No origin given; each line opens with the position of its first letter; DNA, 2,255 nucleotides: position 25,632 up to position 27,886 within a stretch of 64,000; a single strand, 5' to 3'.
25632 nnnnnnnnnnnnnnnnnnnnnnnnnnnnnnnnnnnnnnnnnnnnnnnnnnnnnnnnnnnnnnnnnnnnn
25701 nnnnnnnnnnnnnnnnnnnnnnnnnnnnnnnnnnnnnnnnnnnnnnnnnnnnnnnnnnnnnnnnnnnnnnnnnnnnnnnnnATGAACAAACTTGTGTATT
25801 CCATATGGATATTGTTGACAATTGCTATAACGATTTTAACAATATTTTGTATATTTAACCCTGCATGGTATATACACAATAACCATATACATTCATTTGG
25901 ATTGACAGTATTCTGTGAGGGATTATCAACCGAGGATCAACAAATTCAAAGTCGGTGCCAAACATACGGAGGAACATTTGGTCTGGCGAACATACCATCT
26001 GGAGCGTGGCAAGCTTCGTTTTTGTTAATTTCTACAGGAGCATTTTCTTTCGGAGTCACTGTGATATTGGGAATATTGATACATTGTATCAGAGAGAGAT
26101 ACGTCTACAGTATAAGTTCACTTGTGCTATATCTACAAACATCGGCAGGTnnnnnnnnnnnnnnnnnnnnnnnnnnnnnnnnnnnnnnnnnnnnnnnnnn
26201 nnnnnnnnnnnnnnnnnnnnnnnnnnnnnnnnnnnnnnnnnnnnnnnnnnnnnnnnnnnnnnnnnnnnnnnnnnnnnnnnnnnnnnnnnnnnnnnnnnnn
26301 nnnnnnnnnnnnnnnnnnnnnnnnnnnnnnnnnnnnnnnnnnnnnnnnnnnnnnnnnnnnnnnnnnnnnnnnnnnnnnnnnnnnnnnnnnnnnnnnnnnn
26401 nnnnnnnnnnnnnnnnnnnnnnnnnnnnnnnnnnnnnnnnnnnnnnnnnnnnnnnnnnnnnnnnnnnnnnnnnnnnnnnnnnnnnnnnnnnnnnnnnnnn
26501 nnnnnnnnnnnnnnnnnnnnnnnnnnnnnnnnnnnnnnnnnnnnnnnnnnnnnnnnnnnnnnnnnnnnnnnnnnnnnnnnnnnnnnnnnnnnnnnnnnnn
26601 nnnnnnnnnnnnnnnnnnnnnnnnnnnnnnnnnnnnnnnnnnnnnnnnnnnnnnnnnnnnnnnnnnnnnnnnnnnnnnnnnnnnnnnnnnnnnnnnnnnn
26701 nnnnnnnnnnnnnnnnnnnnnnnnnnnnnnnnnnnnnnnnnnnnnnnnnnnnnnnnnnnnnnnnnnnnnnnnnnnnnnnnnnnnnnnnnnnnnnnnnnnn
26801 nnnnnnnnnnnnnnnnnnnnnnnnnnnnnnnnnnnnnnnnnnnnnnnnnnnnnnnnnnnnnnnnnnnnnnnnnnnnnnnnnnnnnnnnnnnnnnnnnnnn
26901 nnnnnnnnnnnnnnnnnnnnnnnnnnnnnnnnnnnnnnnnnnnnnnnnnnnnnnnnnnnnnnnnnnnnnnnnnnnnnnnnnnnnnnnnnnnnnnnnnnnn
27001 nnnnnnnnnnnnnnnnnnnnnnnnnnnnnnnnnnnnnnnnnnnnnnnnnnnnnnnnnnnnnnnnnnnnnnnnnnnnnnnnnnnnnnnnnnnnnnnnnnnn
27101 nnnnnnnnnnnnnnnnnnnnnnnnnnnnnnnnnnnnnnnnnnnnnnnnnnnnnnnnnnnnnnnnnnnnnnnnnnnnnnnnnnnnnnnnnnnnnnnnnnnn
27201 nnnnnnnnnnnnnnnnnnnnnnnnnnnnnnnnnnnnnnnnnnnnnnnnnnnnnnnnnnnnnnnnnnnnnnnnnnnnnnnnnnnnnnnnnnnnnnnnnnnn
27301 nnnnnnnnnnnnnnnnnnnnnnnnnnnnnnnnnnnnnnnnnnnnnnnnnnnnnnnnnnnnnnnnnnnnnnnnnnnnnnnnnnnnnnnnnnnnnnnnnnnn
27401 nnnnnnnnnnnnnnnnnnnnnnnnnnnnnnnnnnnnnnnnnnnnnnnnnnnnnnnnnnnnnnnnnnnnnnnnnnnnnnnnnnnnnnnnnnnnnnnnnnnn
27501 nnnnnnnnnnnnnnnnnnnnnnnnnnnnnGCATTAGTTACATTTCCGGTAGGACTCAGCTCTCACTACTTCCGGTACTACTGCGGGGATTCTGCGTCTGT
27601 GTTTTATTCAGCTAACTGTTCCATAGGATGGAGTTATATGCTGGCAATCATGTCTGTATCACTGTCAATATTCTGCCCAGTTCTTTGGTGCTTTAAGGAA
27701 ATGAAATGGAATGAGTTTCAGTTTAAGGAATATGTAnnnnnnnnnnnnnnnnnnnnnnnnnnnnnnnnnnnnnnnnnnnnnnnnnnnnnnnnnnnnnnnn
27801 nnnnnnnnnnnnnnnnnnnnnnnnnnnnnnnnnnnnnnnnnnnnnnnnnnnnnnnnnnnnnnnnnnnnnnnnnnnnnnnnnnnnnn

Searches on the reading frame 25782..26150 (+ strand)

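Call 31: search_protein_families(library=pfam, proteins=[window:25782-26150:+], max_evalue=1)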
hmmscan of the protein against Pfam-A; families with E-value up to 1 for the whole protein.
seq(123 aa): 2 families
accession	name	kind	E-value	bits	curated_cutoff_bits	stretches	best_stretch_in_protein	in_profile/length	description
PF10242.14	L_HMGIC_fpl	-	2.3e-11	44.7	25.2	1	8-115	4-112/181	Lipoma HMGIC fusion partner-like protein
PF06687.17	SUR7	-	0.03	14.4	29.6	0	75-115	105-144/201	SUR7/PalI family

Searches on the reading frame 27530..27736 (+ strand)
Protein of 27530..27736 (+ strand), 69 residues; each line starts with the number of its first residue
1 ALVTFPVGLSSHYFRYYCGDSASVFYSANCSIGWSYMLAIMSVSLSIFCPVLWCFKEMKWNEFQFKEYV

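Call 31: search_protein_families(library=pfam, proteins=[window:27530-27736:+], max_evalue=1)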
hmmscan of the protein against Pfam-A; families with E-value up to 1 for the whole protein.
seq(69 aa): 1 family
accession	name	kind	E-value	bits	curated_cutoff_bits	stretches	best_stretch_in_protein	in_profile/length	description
PF10242.14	L_HMGIC_fpl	-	1.9e-10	41.7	25.2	1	1-49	123-172/181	Lipoma HMGIC fusion partner-like protein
